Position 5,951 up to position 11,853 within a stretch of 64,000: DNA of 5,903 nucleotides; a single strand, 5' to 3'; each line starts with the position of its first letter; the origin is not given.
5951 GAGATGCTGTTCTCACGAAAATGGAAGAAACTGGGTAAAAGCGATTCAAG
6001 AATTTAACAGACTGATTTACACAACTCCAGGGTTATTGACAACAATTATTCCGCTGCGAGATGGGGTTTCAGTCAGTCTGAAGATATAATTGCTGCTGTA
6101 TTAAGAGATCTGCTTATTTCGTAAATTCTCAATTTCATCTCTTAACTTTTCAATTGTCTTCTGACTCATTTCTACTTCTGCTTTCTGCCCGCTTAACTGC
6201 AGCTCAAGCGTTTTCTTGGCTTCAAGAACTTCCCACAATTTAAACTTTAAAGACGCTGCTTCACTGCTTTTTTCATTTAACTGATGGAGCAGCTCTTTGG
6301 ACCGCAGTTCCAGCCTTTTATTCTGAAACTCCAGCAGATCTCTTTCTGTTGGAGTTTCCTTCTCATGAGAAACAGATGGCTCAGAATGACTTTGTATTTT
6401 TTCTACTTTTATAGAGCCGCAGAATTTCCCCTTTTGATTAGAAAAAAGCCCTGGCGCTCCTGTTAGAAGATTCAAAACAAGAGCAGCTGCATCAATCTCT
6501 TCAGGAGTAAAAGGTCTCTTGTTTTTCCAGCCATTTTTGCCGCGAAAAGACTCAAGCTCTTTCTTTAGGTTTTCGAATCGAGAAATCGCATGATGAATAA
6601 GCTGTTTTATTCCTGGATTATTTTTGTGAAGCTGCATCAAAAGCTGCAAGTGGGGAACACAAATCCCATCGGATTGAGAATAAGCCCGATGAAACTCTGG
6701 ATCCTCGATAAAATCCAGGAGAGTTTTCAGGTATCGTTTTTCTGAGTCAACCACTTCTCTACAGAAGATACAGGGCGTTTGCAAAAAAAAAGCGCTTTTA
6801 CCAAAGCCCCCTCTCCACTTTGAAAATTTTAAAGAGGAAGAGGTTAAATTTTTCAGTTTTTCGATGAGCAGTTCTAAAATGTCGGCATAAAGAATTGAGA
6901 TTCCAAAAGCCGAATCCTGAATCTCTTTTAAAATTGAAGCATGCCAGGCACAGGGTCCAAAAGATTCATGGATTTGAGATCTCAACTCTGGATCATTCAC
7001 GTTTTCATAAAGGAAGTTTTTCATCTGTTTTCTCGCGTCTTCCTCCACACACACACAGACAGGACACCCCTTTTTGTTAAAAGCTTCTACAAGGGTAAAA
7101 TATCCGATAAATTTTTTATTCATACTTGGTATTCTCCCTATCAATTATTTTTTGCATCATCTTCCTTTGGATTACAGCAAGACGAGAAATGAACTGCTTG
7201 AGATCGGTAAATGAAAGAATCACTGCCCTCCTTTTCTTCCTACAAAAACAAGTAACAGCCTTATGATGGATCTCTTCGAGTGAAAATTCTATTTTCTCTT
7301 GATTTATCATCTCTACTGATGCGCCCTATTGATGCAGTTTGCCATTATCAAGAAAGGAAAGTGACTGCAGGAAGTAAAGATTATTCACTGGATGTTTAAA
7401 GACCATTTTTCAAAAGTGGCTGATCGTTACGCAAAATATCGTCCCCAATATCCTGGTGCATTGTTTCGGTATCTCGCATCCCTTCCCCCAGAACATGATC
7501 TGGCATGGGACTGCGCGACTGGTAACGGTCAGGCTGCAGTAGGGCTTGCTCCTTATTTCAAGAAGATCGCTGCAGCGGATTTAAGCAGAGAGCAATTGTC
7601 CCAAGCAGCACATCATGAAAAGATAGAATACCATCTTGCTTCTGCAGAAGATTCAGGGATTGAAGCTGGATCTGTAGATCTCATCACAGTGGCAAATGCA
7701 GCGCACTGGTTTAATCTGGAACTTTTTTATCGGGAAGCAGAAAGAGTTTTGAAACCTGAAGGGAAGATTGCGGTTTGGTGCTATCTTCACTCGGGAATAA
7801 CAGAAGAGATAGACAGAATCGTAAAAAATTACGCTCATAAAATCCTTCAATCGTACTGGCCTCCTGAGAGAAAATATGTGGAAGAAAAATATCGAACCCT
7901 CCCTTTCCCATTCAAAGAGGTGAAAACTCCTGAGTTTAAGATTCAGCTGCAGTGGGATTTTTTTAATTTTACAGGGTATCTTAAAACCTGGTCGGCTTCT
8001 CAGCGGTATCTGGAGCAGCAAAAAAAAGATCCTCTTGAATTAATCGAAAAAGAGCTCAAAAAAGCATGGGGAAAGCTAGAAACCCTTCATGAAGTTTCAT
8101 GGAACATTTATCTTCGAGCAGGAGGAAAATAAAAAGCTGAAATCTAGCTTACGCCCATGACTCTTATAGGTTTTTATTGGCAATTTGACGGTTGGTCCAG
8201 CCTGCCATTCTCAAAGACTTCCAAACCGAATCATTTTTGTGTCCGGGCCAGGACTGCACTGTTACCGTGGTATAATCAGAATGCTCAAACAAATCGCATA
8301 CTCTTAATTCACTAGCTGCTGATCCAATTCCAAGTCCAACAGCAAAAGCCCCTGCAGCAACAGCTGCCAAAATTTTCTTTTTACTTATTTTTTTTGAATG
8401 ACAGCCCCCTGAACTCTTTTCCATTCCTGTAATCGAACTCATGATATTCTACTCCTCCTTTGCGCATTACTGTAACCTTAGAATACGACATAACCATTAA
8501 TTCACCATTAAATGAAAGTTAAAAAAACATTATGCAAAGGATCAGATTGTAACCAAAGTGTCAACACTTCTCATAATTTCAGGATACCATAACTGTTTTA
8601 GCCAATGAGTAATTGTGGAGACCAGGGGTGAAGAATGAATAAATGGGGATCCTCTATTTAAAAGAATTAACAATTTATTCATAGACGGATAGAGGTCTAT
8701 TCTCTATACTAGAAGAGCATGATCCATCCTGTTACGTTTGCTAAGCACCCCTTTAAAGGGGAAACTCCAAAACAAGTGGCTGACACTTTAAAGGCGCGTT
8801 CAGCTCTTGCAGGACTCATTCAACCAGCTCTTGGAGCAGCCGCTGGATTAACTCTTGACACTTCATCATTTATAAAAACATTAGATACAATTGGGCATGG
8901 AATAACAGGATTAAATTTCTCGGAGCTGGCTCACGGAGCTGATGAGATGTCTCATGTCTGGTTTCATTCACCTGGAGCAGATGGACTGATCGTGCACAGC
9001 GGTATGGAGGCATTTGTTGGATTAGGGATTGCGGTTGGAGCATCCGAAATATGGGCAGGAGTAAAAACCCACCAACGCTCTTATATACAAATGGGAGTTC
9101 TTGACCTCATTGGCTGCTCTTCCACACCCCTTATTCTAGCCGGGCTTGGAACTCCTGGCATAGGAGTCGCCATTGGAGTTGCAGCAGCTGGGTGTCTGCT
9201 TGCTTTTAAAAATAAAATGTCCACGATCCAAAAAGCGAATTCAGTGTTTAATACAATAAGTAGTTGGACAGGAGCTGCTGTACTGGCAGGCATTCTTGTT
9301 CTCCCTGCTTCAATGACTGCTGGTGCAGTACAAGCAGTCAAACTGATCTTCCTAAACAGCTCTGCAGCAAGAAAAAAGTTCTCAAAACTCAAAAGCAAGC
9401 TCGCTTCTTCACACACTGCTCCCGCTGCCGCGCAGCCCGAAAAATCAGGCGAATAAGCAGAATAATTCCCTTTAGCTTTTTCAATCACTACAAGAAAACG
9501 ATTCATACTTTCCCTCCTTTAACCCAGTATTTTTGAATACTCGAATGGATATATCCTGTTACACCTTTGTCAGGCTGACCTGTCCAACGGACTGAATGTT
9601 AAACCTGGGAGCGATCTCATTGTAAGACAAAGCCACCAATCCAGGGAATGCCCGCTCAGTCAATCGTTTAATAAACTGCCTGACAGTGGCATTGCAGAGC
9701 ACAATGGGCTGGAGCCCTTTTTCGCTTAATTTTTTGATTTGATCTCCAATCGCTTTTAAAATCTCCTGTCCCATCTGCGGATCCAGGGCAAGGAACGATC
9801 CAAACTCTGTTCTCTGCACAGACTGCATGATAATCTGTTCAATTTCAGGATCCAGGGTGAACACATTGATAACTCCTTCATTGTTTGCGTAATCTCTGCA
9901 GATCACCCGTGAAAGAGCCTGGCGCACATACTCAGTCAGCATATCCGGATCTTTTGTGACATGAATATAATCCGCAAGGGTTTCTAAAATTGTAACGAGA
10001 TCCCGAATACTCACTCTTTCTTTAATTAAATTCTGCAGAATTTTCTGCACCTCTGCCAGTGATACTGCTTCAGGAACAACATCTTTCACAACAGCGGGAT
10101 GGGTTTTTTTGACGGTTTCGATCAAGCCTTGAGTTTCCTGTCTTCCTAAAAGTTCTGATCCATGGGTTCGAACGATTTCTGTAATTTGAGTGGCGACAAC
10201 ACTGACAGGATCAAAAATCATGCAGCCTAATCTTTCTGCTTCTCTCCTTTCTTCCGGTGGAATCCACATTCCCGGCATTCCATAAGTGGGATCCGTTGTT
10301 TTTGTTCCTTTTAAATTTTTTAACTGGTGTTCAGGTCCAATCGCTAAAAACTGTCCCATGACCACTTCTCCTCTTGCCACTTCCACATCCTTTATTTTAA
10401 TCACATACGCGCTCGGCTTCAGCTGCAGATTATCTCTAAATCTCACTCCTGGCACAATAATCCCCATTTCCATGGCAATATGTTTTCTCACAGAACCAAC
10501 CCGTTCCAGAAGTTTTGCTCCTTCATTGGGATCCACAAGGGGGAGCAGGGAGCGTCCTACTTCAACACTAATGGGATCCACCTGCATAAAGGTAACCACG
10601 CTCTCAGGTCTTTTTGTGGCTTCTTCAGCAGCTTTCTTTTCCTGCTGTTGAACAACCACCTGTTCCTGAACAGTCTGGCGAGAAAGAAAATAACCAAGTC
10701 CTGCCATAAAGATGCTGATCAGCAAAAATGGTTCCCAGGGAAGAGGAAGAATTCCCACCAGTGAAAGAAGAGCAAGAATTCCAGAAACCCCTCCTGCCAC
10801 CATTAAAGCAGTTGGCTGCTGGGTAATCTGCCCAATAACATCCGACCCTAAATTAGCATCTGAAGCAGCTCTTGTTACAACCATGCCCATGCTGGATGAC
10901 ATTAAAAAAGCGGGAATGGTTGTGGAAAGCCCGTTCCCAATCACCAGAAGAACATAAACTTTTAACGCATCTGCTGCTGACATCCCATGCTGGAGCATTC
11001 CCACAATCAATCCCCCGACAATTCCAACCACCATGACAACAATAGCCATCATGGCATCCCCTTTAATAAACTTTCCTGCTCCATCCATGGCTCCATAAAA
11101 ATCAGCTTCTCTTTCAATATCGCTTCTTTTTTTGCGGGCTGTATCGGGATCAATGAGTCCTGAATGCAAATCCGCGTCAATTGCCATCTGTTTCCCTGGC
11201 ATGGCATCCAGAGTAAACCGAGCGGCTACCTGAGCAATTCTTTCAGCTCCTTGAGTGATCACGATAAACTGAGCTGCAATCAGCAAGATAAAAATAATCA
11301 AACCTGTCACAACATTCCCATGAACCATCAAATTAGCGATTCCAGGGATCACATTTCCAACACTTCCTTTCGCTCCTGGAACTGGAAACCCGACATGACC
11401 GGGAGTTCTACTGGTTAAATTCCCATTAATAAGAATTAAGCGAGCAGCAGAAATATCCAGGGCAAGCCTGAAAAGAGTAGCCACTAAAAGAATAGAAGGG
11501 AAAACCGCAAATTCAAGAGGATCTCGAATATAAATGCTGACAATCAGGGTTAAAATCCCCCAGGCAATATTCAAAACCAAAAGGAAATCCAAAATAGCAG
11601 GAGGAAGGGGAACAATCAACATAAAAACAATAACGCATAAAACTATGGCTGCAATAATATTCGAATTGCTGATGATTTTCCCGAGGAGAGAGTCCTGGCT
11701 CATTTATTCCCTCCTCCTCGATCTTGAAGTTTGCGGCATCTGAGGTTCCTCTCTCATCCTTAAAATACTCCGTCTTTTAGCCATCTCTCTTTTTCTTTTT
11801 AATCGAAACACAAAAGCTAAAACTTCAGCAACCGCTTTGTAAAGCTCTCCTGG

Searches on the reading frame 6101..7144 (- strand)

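Call 81: search_protein_families(library=pfam, proteins=[window:6101-7144:-], max_evalue=0.0001)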
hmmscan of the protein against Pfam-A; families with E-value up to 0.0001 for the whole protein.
window:6101-7144:- (347 aa): 1 family
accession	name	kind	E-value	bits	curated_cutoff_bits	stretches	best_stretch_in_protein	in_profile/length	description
PF19538.4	DUF6062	-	3.6e-16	59.8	27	1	17-209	9-218/243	Family of unknown function (DUF6062)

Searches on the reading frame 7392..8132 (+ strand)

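Call 81: search_protein_families(library=pfam, proteins=[window:7392-8132:+], max_evalue=0.0001)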
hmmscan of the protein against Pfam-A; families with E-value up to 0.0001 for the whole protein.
window:7392-8132:+ (246 aa): 4 families
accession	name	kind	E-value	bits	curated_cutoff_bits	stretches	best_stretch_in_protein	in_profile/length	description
PF08241.18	Methyltransf_11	-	9.5e-16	58.7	21.2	1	40-127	2-94/95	Methyltransferase domain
PF13649.12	Methyltransf_25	-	7.7e-12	46.2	27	1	40-124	3-97/97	Methyltransferase domain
PF13847.12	Methyltransf_31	-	7.9e-06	26.1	27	1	40-128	9-109/145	Methyltransferase domain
PF08242.18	Methyltransf_12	-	1.1e-05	26.5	30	1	41-126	3-98/98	Methyltransferase domain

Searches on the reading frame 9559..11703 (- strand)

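Call 81: search_protein_families(library=pfam, proteins=[window:9559-11703:-], max_evalue=0.0001)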
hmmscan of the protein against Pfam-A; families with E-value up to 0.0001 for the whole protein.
window:9559-11703:- (714 aa): 1 family
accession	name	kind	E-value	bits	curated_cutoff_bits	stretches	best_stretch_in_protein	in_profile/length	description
PF00771.25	FHIPEP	-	2.7e-242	806.4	29.1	1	25-700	1-655/657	FHIPEP family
